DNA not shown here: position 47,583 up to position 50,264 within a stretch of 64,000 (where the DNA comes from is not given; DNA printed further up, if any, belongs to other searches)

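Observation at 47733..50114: Molybdopterin oxidoreductase with an internal two-cluster ferredoxin domain inserted before the C-terminal MGD-binding barrel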

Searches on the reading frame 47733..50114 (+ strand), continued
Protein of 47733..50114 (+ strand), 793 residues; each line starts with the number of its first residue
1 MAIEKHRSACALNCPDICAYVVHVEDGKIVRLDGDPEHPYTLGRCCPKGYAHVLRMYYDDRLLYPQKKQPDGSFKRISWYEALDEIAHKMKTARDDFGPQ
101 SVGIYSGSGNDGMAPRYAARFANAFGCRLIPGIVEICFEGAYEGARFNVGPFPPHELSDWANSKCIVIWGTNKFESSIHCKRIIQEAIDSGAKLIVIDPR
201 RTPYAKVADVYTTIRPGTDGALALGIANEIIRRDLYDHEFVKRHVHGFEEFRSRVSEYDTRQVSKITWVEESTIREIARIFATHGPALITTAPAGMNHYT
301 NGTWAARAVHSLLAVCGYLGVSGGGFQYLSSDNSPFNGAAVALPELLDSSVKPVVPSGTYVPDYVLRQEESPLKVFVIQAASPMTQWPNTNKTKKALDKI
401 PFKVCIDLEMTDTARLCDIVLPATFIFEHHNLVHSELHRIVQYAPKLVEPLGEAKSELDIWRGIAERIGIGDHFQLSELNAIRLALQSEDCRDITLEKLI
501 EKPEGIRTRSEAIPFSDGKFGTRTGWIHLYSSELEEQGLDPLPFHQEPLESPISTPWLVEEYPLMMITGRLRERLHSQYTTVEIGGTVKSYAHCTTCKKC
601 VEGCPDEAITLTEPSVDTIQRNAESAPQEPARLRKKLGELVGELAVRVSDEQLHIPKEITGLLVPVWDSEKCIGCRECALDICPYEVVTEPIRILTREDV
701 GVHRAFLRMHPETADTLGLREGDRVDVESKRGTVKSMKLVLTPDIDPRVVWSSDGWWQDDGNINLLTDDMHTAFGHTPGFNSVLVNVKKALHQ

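Call 10: find_homologous_proteins(query=window:47733-50111:+, max_evalue=1e-10)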
Query window:47733-50111:+ (793 aa): 6370 proteins with E <= 1e-10 among 8000 candidates; the best 120 are listed.
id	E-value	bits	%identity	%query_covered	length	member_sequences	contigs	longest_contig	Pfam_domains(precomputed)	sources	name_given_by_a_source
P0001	0.0e+0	1742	92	100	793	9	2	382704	PF00384.28,PF01568.28,PF04879.22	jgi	jgi:anaerobic selenocysteine-containing dehydrogenase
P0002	0.0e+0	1619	84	100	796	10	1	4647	PF00384.28,PF00037.33,PF13484.12,PF01568.28,PF13187.12,PF04879.22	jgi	jgi:anaerobic selenocysteine-containing dehydrogenase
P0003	0.0e+0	1614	83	99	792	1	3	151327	PF00384.28,PF01568.28,PF13187.12,PF04879.22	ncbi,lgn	ncbi:MAG: molybdopterin-dependent oxidoreductase [Candidatus Thorarchaeota archaeon]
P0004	0.0e+0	1608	84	99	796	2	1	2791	PF00384.28,PF13484.12,PF01568.28,PF13237.12,PF13187.12,PF04879.22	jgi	jgi:anaerobic selenocysteine-containing dehydrogenase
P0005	0.0e+0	1591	83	99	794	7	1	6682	PF00384.28,PF01568.28,PF13237.12,PF13187.12,PF04879.22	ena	-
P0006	0.0e+0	1587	82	100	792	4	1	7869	PF00384.28,PF00037.33,PF13484.12,PF01568.28,PF13237.12,PF13187.12,PF04879.22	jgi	jgi:anaerobic selenocysteine-containing dehydrogenase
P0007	0.0e+0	1576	82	100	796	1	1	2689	PF00384.28,PF01568.28,PF04879.22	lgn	-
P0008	0.0e+0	1575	81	100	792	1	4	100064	PF00384.28,PF01568.28,PF04879.22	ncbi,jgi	ncbi:MAG: molybdopterin-dependent oxidoreductase [Candidatus Thorarchaeota archaeon]|jgi:anaerobic s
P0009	0.0e+0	1569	82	100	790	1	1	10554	PF00384.28,PF01568.28,PF04879.22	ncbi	ncbi:MAG: molybdopterin-dependent oxidoreductase [Candidatus Thorarchaeota archaeon]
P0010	0.0e+0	1569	82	100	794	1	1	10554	PF00384.28,PF01568.28,PF04879.22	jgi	jgi:anaerobic selenocysteine-containing dehydrogenase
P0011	0.0e+0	1560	81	100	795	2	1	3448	PF00384.28,PF13484.12,PF01568.28,PF13237.12,PF04879.22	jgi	-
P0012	0.0e+0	1559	81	100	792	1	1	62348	PF00384.28,PF13484.12,PF01568.28,PF13187.12,PF04879.22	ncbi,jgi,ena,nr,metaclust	ncbi:MAG: molybdopterin-dependent oxidoreductase [Candidatus Thorarchaeota archaeon SMTZ1-45]|nr:MAG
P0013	0.0e+0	1557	81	100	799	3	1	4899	PF00384.28,PF13484.12,PF01568.28,PF13237.12,PF13187.12,PF04879.22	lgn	-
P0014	0.0e+0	1556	81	99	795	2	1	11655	PF00384.28,PF01568.28,PF13237.12,PF04879.22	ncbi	-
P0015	0.0e+0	1552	81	100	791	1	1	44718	PF00384.28,PF00037.33,PF01568.28,PF13237.12,PF13187.12,PF04879.22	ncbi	ncbi:MAG: molybdopterin-dependent oxidoreductase [Candidatus Thorarchaeota archaeon]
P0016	0.0e+0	1551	80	99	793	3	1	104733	PF00384.28,PF01568.28,PF13237.12,PF13187.12,PF04879.22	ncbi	ncbi:MAG: molybdopterin-dependent oxidoreductase [Candidatus Thorarchaeota archaeon]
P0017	0.0e+0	1546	80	99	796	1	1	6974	PF00384.28,PF01568.28,PF13187.12,PF04879.22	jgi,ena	-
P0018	0.0e+0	1544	79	99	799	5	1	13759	PF00384.28,PF01568.28,PF13237.12,PF13187.12,PF04879.22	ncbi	ncbi:MAG: molybdopterin-dependent oxidoreductase [Candidatus Thorarchaeota archaeon]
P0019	0.0e+0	1541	81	99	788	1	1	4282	PF00384.28,PF00037.33,PF01568.28,PF13237.12,PF13187.12,PF04879.22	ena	-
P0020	0.0e+0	1529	80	99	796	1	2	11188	PF00384.28,PF12837.13,PF01568.28,PF13187.12,PF04879.22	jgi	jgi:anaerobic selenocysteine-containing dehydrogenase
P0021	0.0e+0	1529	80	100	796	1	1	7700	PF00384.28,PF01568.28,PF13187.12,PF04879.22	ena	-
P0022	0.0e+0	1527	79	99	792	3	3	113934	PF00384.28,PF12837.13,PF00037.33,PF01568.28,PF04879.22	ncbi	ncbi:MAG: molybdopterin-dependent oxidoreductase [Candidatus Thorarchaeota archaeon]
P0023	0.0e+0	1421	72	100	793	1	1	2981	PF00384.28,PF13484.12,PF01568.28,PF12838.13,PF13187.12,PF04879.22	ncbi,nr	ncbi:MAG: molybdopterin-dependent oxidoreductase [Candidatus Thorarchaeota archaeon]|nr:molybdopteri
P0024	0.0e+0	1420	72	100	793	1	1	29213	PF00384.28,PF13484.12,PF01568.28,PF12838.13,PF13187.12,PF04879.22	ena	-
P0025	0.0e+0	1398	73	99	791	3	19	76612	PF00384.28,PF01568.28,PF13237.12,PF04879.22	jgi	jgi:anaerobic selenocysteine-containing dehydrogenase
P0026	0.0e+0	1396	73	99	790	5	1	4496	PF00384.28,PF01568.28,PF12838.13,PF13237.12,PF13187.12,PF04879.22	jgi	-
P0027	0.0e+0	1396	73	100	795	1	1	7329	PF00384.28,PF01568.28,PF13187.12,PF04879.22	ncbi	-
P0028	0.0e+0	1396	73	98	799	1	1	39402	PF00384.28,PF12837.13,PF01568.28,PF04879.22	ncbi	-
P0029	0.0e+0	1395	73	99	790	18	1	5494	PF00384.28,PF01568.28,PF13237.12,PF13187.12,PF04879.22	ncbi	-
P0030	0.0e+0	1394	73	99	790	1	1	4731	PF00384.28,PF12837.13,PF00037.33,PF01568.28,PF13237.12,PF13187.12,PF04879.22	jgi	jgi:anaerobic selenocysteine-containing dehydrogenase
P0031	0.0e+0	1393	73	100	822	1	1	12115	PF00384.28,PF01568.28,PF04879.22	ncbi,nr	ncbi:MAG: molybdopterin-dependent oxidoreductase [Candidatus Thorarchaeota archaeon]|nr:molybdopteri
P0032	0.0e+0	1392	74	99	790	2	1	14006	PF00384.28,PF01568.28,PF13237.12,PF13187.12,PF04879.22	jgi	-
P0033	0.0e+0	1392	73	99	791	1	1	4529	PF00384.28,PF01568.28,PF04879.22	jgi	jgi:anaerobic selenocysteine-containing dehydrogenase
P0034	0.0e+0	1388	72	99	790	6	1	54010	PF00384.28,PF01568.28,PF13237.12,PF13187.12,PF04879.22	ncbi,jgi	ncbi:MAG: molybdopterin-dependent oxidoreductase [Candidatus Thorarchaeota archaeon]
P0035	0.0e+0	1385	73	100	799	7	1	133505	PF00384.28,PF01568.28,PF13187.12,PF04879.22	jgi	-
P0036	0.0e+0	1385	72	99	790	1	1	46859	PF00384.28,PF13484.12,PF01568.28,PF12838.13,PF13187.12,PF04879.22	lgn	-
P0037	0.0e+0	1385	72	99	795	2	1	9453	PF00384.28,PF00037.33,PF01568.28,PF04879.22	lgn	-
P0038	0.0e+0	1384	71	99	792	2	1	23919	PF00384.28,PF00037.33,PF01568.28,PF04879.22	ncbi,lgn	ncbi:MAG: molybdopterin-dependent oxidoreductase [Candidatus Odinarchaeota archaeon]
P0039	0.0e+0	1384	71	99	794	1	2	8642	PF00384.28,PF12837.13,PF00037.33,PF01568.28,PF04879.22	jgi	-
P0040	0.0e+0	1379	72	100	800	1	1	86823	PF00384.28,PF13484.12,PF01568.28,PF13187.12,PF04879.22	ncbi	-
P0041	0.0e+0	1379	71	99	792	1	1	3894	PF00384.28,PF12837.13,PF00037.33,PF13484.12,PF01568.28,PF13237.12,PF04879.22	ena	-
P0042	0.0e+0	1379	72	100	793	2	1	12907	PF00384.28,PF01568.28,PF12838.13,PF13237.12,PF04879.22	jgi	jgi:anaerobic selenocysteine-containing dehydrogenase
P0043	0.0e+0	1378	73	99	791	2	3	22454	PF00384.28,PF01568.28,PF13187.12,PF04879.22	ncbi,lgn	-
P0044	0.0e+0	1377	73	100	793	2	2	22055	PF00384.28,PF00037.33,PF01568.28,PF13237.12,PF04879.22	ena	-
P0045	0.0e+0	1377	72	100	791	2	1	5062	PF00384.28,PF01568.28,PF04879.22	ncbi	-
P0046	0.0e+0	1376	70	100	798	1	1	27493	PF00384.28,PF01568.28,PF12838.13,PF04879.22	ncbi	-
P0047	0.0e+0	1376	71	100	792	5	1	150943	PF00384.28,PF01568.28,PF04879.22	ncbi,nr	ncbi:MAG: hypothetical protein C4K48_04195 [Candidatus Thorarchaeota archaeon]|nr:MAG: hypothetical 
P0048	0.0e+0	1375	72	100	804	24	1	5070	PF00384.28,PF01568.28,PF13187.12,PF04879.22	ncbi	ncbi:MAG: molybdopterin-dependent oxidoreductase [Candidatus Thorarchaeota archaeon]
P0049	0.0e+0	1374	72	100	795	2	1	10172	PF00384.28,PF01568.28,PF12838.13,PF13237.12,PF13183.12,PF04879.22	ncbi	ncbi:MAG: molybdopterin-dependent oxidoreductase [Promethearchaeota archaeon]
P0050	0.0e+0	1374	71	100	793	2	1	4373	PF00384.28,PF00037.33,PF01568.28,PF13187.12,PF04879.22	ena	-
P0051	0.0e+0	1372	71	99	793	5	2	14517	PF00384.28,PF01568.28,PF13237.12,PF13187.12,PF04879.22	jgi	jgi:anaerobic selenocysteine-containing dehydrogenase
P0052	0.0e+0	1371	71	100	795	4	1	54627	PF00384.28,PF01568.28,PF12838.13,PF04879.22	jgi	-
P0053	0.0e+0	1371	72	100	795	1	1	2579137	PF00384.28,PF01568.28,PF04879.22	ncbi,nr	ncbi:MAG: molybdopterin-dependent oxidoreductase [Candidatus Thorarchaeota archaeon]|nr:MAG: molybdo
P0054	0.0e+0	1370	72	99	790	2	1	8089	PF00384.28,PF01568.28,PF12838.13,PF13187.12,PF04879.22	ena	-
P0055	0.0e+0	1367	72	99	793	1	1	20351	PF00384.28,PF01568.28,PF13187.12,PF04879.22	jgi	jgi:anaerobic selenocysteine-containing dehydrogenase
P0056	0.0e+0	1366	72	99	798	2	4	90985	PF00384.28,PF13484.12,PF01568.28,PF13237.12,PF13187.12,PF04879.22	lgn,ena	-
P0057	0.0e+0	1366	71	99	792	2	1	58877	PF00384.28,PF13484.12,PF01568.28,PF04879.22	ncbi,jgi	-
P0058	0.0e+0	1365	71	100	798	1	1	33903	PF00384.28,PF13484.12,PF01568.28,PF12838.13,PF13237.12,PF04879.22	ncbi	ncbi:MAG: molybdopterin-dependent oxidoreductase [Candidatus Thorarchaeota archaeon]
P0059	0.0e+0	1365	72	99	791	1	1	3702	PF00384.28,PF01568.28,PF04879.22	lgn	-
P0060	0.0e+0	1364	73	99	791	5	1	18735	PF00384.28,PF01568.28,PF04879.22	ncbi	ncbi:MAG: molybdopterin-dependent oxidoreductase [Candidatus Thorarchaeota archaeon]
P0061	0.0e+0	1364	72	99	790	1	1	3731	PF00384.28,PF01568.28,PF13187.12,PF04879.22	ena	-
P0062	0.0e+0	1362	71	100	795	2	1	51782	PF00384.28,PF01568.28,PF12838.13,PF13187.12,PF04879.22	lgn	-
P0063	0.0e+0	1362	72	99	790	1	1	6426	PF00384.28,PF01568.28,PF13187.12,PF04879.22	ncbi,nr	ncbi:MAG: hypothetical protein E4H14_07190 [Candidatus Thorarchaeota archaeon]|nr:MAG: hypothetical 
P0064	0.0e+0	1361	71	100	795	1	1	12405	PF00384.28,PF12837.13,PF01568.28,PF13237.12,PF04879.22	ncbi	-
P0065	0.0e+0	1361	71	99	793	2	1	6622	PF00384.28,PF13484.12,PF01568.28,PF13187.12,PF04879.22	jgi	jgi:anaerobic selenocysteine-containing dehydrogenase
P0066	0.0e+0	1360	71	99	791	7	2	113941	PF00384.28,PF01568.28,PF13237.12,PF04879.22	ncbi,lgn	ncbi:MAG: molybdopterin-dependent oxidoreductase [Candidatus Thorarchaeota archaeon]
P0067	0.0e+0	1359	72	99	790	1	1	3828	PF14697.12,PF00384.28,PF13484.12,PF01568.28,PF13237.12,PF04879.22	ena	-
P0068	0.0e+0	1358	72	99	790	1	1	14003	PF00384.28,PF01568.28,PF13187.12,PF04879.22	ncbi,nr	ncbi:hypothetical protein EU528_10500 [Candidatus Thorarchaeota archaeon]|nr:MAG: hypothetical prote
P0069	0.0e+0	1357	72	99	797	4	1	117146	PF00384.28,PF01568.28,PF13187.12,PF04879.22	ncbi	ncbi:MAG: molybdopterin-dependent oxidoreductase [Candidatus Thorarchaeota archaeon]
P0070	0.0e+0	1357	72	98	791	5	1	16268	PF00384.28,PF01568.28,PF04879.22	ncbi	ncbi:MAG: molybdopterin-dependent oxidoreductase [Candidatus Thorarchaeota archaeon]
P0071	0.0e+0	1356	71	99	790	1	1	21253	PF00384.28,PF01568.28,PF13187.12,PF04879.22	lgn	-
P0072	0.0e+0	1356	72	99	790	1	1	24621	PF00384.28,PF13484.12,PF01568.28,PF13187.12,PF04879.22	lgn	-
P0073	0.0e+0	1355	72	99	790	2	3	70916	PF00384.28,PF01568.28,PF13187.12,PF04879.22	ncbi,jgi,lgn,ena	-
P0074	0.0e+0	1353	70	100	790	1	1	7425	PF00384.28,PF13484.12,PF01568.28,PF04879.22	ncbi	-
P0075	0.0e+0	1352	71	99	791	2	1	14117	PF00384.28,PF13484.12,PF01568.28,PF13187.12,PF04879.22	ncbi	-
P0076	0.0e+0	1352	70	99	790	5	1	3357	PF00384.28,PF01568.28,PF04879.22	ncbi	ncbi:MAG: molybdopterin-dependent oxidoreductase [Candidatus Thorarchaeota archaeon]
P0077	0.0e+0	1350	71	99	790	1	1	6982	PF00384.28,PF01568.28,PF12838.13,PF13237.12,PF04879.22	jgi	-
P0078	0.0e+0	1349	71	99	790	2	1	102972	PF00384.28,PF01568.28,PF12838.13,PF13237.12,PF13187.12,PF04879.22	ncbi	ncbi:MAG: molybdopterin-dependent oxidoreductase [Candidatus Thorarchaeota archaeon]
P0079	0.0e+0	1349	71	99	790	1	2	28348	PF00384.28,PF12837.13,PF13484.12,PF01568.28,PF13237.12,PF13187.12,PF04879.22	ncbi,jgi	-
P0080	0.0e+0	1344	71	99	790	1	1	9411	PF00384.28,PF01568.28,PF04879.22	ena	-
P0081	0.0e+0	1343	70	100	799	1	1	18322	PF00384.28,PF13484.12,PF01568.28,PF13187.12,PF04879.22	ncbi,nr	ncbi:MAG: hypothetical protein EAX95_14475 [Candidatus Thorarchaeota archaeon]|nr:hypothetical prote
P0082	0.0e+0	1342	70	99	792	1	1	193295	PF14697.12,PF00384.28,PF13484.12,PF01568.28,PF13237.12,PF13183.12,PF04879.22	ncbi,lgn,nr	ncbi:MAG: molybdopterin-dependent oxidoreductase [Candidatus Thorarchaeota archaeon]|nr:molybdopteri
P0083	0.0e+0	1342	71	99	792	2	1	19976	PF00384.28,PF01568.28,PF13237.12,PF13187.12,PF04879.22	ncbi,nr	ncbi:hypothetical protein EU527_13100 [Candidatus Thorarchaeota archaeon]|nr:MAG: hypothetical prote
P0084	0.0e+0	1340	71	99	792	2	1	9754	PF00384.28,PF13484.12,PF01568.28,PF13237.12,PF13187.12,PF04879.22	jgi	jgi:anaerobic selenocysteine-containing dehydrogenase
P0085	0.0e+0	1339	70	100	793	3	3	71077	PF00384.28,PF12837.13,PF13484.12,PF01568.28,PF04879.22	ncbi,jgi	ncbi:MAG: molybdopterin-dependent oxidoreductase [Candidatus Thorarchaeota archaeon]|jgi:anaerobic s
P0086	0.0e+0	1339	70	100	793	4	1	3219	PF00384.28,PF00037.33,PF01568.28,PF13187.12,PF04879.22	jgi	-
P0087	0.0e+0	1338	71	99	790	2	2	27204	PF00384.28,PF00037.33,PF01568.28,PF12838.13,PF13237.12,PF04879.22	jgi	-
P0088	0.0e+0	1336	69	99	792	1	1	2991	PF00384.28,PF13484.12,PF01568.28,PF04879.22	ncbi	-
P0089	0.0e+0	1332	70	99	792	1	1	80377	PF00384.28,PF00037.33,PF01568.28,PF13237.12,PF04879.22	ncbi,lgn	-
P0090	0.0e+0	1329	70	100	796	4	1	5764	PF00384.28,PF00037.33,PF13484.12,PF01568.28,PF13237.12,PF04879.22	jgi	jgi:anaerobic selenocysteine-containing dehydrogenase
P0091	0.0e+0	1328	70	99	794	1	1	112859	PF00384.28,PF13484.12,PF01568.28,PF04879.22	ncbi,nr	ncbi:MAG: molybdopterin-dependent oxidoreductase [Candidatus Thorarchaeota archaeon]|nr:molybdopteri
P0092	0.0e+0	1326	71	97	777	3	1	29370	PF00384.28,PF12797.13,PF12837.13,PF00037.33,PF13484.12,PF01568.28,PF12838.13,PF13237.12,PF13183.12,PF13187.12,PF04879.22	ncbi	-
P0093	0.0e+0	1323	70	100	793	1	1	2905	PF00384.28,PF01568.28,PF13237.12,PF04879.22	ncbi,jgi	ncbi:MAG: molybdopterin-dependent oxidoreductase [Candidatus Thorarchaeota archaeon]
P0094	0.0e+0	1322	69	99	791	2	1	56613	PF00384.28,PF01568.28,PF04879.22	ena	-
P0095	0.0e+0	1317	69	99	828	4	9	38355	PF00384.28,PF01568.28,PF04879.22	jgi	-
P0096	0.0e+0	1315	69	99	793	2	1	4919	PF00384.28,PF01568.28,PF12838.13,PF13237.12,PF04879.22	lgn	-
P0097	0.0e+0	1313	69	99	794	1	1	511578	PF00384.28,PF13484.12,PF01568.28,PF13237.12,PF04879.22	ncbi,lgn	-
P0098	0.0e+0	1312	68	99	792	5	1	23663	PF00384.28,PF01568.28,PF04879.22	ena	-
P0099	0.0e+0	1312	69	100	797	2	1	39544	PF00384.28,PF01568.28,PF04879.22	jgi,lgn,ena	-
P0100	0.0e+0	1312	69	99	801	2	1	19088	PF00384.28,PF01568.28,PF04879.22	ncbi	-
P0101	0.0e+0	1311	68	100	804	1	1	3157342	PF00384.28,PF01568.28,PF13187.12,PF04879.22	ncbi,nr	ncbi:MAG: molybdopterin-dependent oxidoreductase [Candidatus Thorarchaeota archaeon]|nr:MAG: molybdo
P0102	0.0e+0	1304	69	100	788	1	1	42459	PF00384.28,PF01568.28,PF12838.13,PF13237.12,PF04879.22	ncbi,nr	ncbi:MAG: molybdopterin-dependent oxidoreductase [Candidatus Lokiarchaeota archaeon]|nr:molybdopteri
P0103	0.0e+0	1298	68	100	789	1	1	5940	PF00384.28,PF13484.12,PF01568.28,PF13237.12,PF13187.12,PF04879.22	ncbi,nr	ncbi:hypothetical protein EU546_03275 [Candidatus Thorarchaeota archaeon]|nr:MAG: hypothetical prote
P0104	0.0e+0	1298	68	100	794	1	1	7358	PF00384.28,PF01568.28,PF04879.22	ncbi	ncbi:MAG: molybdopterin-dependent oxidoreductase [Candidatus Thorarchaeota archaeon]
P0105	0.0e+0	1296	68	100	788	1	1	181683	PF00384.28,PF01568.28,PF13187.12,PF04879.22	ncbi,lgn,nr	ncbi:MAG: hypothetical protein BAJATHORv1_60089 [Candidatus Thorarchaeota archaeon]|nr:MAG: hypothet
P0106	0.0e+0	1291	68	100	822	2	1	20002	PF00384.28,PF12797.13,PF12837.13,PF01568.28,PF13534.12,PF13237.12,PF13187.12,PF04879.22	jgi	jgi:anaerobic selenocysteine-containing dehydrogenase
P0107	0.0e+0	1280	67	99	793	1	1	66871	PF00384.28,PF01568.28,PF13237.12,PF04879.22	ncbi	-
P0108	0.0e+0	1279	70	96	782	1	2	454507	PF00384.28,PF12837.13,PF00037.33,PF13484.12,PF01568.28,PF13237.12,PF13187.12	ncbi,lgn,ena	-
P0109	0.0e+0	1265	68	100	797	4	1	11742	PF00384.28,PF12837.13,PF01568.28,PF04879.22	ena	-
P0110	0.0e+0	1264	67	100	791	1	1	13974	PF00384.28,PF12797.13,PF12837.13,PF00037.33,PF13484.12,PF01568.28,PF13237.12,PF13187.12,PF04879.22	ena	-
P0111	0.0e+0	1258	68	97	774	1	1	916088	PF00384.28,PF01568.28,PF13237.12,PF04879.22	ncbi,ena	-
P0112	0.0e+0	1242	68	97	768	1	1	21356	PF00384.28,PF12797.13,PF12837.13,PF00037.33,PF13484.12,PF01568.28,PF12838.13,PF13237.12,PF04879.22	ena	-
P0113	0.0e+0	1233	66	98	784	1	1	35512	PF00384.28,PF12797.13,PF12837.13,PF00037.33,PF13484.12,PF01568.28,PF12838.13,PF13237.12,PF13183.12,PF13187.12,PF04879.22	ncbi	-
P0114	0.0e+0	1232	86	75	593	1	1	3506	PF00384.28,PF04879.22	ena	-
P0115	0.0e+0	1217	69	93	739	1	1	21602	PF00384.28,PF01568.28,PF13237.12,PF13187.12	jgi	-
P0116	0.0e+0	1208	70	92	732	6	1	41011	PF00384.28,PF12837.13,PF13484.12,PF01568.28,PF12838.13,PF13237.12,PF13187.12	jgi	-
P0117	0.0e+0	1158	75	82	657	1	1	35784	PF00384.28,PF00037.33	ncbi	-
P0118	0.0e+0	1147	69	88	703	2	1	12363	PF00384.28,PF12837.13,PF04879.22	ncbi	ncbi:MAG: molybdopterin-dependent oxidoreductase, partial [Candidatus Thorarchaeota archaeon]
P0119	0.0e+0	1113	81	72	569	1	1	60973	PF00384.28,PF12837.13,PF00037.33,PF13484.12,PF01568.28,PF13237.12,PF13187.12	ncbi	ncbi:MAG: molybdopterin-dependent oxidoreductase, partial [Candidatus Thorarchaeota archaeon]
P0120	0.0e+0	1106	81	71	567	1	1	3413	PF00384.28,PF12837.13,PF00037.33,PF13484.12,PF01568.28,PF12838.13,PF13237.12,PF13183.12,PF13187.12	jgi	jgi:anaerobic selenocysteine-containing dehydrogenase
